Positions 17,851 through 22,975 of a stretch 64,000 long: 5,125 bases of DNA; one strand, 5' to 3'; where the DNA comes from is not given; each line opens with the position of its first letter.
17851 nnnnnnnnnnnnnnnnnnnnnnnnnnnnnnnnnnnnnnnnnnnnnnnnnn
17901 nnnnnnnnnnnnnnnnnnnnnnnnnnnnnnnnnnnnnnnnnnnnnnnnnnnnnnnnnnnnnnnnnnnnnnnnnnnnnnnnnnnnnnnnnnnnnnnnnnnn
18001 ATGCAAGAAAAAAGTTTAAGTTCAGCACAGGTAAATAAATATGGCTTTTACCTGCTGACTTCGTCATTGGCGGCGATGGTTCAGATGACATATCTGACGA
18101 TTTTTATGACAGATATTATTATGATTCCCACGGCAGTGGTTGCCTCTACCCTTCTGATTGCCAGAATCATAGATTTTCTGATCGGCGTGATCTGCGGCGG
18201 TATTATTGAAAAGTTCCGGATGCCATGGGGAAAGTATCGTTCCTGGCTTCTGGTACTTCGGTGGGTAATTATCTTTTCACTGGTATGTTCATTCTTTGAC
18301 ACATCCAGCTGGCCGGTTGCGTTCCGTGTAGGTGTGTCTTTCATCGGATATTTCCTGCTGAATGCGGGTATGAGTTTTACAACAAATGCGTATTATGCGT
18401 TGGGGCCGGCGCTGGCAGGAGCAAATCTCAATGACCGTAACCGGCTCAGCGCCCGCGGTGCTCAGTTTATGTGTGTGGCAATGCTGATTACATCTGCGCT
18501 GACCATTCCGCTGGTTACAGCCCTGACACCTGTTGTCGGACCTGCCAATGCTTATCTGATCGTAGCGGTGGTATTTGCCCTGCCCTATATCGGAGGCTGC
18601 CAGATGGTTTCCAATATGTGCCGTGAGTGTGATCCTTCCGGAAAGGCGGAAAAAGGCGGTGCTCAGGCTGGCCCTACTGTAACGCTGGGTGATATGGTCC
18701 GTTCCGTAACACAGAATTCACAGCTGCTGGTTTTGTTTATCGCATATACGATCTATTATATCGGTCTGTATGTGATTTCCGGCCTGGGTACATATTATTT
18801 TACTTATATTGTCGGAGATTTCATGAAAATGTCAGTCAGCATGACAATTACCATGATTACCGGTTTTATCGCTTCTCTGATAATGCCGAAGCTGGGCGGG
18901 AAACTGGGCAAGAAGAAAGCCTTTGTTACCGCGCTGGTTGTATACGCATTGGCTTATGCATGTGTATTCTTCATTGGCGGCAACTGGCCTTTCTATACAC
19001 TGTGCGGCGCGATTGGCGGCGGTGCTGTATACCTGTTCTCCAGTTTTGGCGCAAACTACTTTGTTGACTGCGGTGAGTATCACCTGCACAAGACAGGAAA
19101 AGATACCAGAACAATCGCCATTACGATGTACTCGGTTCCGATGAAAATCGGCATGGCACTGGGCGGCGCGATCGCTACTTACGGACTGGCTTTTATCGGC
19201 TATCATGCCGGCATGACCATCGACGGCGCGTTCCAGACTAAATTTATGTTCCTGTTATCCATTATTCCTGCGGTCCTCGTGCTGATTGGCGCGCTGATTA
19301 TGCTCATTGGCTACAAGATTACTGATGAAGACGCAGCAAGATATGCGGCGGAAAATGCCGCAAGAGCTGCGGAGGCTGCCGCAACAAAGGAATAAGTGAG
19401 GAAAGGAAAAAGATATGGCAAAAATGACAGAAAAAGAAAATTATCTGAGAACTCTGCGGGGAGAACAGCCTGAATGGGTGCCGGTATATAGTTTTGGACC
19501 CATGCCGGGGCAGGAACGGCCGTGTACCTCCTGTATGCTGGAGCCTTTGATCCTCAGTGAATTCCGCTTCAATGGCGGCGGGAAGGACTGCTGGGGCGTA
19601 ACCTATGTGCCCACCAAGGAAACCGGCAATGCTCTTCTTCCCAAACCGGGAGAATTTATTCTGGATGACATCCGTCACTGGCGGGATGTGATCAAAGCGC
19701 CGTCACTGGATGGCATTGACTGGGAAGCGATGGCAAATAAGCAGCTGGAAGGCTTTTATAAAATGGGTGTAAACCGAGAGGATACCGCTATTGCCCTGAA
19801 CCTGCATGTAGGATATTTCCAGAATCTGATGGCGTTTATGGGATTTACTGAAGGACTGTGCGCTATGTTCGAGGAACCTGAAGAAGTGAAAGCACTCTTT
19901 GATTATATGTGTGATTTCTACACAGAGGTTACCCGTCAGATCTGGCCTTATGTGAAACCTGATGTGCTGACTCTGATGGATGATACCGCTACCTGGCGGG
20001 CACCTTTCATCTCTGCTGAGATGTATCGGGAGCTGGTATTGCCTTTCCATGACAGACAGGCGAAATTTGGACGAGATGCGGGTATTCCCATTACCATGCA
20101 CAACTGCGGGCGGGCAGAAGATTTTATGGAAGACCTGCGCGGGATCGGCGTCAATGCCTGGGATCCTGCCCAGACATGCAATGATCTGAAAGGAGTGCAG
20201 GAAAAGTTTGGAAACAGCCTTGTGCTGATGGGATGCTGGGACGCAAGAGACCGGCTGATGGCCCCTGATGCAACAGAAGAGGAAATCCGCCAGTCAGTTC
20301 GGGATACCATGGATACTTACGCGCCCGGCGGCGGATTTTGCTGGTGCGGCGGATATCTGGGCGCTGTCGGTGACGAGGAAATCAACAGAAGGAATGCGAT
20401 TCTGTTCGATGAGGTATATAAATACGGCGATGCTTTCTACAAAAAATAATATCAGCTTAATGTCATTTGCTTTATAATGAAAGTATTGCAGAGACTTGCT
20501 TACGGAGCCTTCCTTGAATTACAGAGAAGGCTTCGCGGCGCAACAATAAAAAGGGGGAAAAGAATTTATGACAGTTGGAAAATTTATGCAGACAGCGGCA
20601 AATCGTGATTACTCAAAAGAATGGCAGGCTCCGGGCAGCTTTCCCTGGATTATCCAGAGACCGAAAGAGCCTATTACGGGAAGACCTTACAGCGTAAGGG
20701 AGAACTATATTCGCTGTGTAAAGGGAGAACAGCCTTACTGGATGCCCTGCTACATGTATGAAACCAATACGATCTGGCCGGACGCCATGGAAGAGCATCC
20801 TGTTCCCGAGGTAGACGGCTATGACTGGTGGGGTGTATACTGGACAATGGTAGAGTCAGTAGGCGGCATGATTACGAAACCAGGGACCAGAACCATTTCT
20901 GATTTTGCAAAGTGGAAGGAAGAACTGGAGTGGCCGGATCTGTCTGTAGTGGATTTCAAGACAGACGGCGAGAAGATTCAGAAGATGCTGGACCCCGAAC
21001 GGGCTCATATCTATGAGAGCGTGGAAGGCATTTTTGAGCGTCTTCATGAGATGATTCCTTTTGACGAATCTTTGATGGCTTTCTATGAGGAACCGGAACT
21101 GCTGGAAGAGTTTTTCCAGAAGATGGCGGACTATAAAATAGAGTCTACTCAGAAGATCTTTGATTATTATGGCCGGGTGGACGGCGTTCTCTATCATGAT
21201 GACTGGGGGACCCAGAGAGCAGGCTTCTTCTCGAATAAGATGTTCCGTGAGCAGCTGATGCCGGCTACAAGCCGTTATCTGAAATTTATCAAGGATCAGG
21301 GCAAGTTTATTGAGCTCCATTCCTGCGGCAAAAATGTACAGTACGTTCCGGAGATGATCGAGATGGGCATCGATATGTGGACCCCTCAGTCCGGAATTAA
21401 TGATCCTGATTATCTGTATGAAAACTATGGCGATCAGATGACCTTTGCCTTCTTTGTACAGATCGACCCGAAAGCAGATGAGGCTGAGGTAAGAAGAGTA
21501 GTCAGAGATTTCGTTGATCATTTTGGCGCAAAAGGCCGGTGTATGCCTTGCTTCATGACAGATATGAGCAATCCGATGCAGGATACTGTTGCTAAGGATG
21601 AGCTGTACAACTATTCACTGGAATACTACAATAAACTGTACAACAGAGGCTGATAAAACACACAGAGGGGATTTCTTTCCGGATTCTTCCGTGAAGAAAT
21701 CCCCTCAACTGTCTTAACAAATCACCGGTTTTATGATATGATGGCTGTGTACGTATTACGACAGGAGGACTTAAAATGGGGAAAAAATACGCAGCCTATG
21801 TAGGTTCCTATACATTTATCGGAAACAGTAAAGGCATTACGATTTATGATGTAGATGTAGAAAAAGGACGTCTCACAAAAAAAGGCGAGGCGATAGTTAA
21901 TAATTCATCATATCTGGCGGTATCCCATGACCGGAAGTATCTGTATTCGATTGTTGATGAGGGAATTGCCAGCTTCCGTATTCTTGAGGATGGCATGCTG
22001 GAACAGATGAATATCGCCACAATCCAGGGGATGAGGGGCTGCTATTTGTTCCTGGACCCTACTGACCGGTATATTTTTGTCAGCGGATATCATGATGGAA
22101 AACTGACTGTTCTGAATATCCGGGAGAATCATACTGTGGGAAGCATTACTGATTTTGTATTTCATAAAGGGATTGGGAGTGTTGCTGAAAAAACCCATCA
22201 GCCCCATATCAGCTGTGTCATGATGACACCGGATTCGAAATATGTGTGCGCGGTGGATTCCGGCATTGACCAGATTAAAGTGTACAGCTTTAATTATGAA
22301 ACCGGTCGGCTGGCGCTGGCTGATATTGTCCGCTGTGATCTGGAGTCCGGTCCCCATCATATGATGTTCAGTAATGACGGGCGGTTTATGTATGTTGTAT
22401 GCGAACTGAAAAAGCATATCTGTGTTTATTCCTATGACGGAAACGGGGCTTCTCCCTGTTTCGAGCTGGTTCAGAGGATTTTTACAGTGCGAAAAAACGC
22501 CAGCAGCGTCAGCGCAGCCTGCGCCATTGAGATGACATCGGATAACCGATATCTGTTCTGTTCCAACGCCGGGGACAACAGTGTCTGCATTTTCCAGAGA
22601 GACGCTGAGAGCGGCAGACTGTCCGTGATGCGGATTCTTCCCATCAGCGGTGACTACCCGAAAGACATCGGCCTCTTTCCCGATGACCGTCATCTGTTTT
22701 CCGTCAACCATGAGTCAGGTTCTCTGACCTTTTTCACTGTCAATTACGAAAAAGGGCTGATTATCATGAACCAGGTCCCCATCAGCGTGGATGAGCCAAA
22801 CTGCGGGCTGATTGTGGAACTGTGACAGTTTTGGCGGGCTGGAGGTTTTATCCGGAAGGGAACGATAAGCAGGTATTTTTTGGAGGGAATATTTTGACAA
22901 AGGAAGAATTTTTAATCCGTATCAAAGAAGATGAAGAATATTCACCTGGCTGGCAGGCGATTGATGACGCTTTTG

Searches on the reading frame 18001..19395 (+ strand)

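Call 28: search_protein_families(library=pfam, proteins=[window:18001-19395:+], max_evalue=0.001)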
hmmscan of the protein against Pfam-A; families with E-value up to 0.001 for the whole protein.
window:18001-19395:+ (464 aa): 2 families
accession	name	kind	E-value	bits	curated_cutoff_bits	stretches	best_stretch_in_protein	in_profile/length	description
PF13347.12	MFS_2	-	6e-62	210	27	1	17-442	5-427/427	MFS/sugar transport protein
PF07690.21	MFS_1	-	1.1e-06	28.3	33.4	1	245-429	1-166/347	Major Facilitator Superfamily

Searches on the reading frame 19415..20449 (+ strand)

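Call 28: search_protein_families(library=pfam, proteins=[window:19415-20449:+], max_evalue=0.001)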
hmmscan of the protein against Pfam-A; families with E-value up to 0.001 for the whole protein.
window:19415-20449:+ (344 aa): 1 family
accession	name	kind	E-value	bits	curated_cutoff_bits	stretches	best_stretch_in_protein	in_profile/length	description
PF01208.23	URO-D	-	9.3e-17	61.5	23.9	1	143-307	161-318/346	Uroporphyrinogen decarboxylase (URO-D)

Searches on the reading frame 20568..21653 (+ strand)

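Call 28: search_protein_families(library=pfam, proteins=[window:20568-21653:+], max_evalue=0.001)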
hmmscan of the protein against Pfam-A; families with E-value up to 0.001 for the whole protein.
window:20568-21653:+ (361 aa): 1 family
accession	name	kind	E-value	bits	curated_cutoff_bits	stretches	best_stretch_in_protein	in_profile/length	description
PF01208.23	URO-D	-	3.7e-10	39.8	23.9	1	143-273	134-266/346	Uroporphyrinogen decarboxylase (URO-D)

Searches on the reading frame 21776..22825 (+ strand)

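Call 28: search_protein_families(library=pfam, proteins=[window:21776-22825:+], max_evalue=0.001)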
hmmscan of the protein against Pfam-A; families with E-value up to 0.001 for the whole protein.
window:21776-22825:+ (349 aa): 5 families
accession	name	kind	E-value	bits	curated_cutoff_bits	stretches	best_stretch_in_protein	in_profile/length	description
PF10282.15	Lactonase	-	3.3e-74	250.6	21.7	1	7-343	2-341/344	Lactonase, 7-bladed beta-propeller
PF23393.2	Beta-prop_WDR90_POC16_2nd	-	3e-05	23.8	60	0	89-218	40-155/291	WDR90/POC16, second beta-propeller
PF24817.1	WD40_WDHD1_1st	-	3.1e-05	23.8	109.9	0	91-222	134-253/291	WDHD1 first WD40 domain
PF23414.1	Beta-prop_EML_2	-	9.3e-05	22.4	90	0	94-216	48-150/266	Echinoderm microtubule-associated protein second beta-propeller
PF08450.18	SGL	-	0.00032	20.8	26.3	0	196-224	139-167/246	SMP-30/Gluconolactonase/LRE-like region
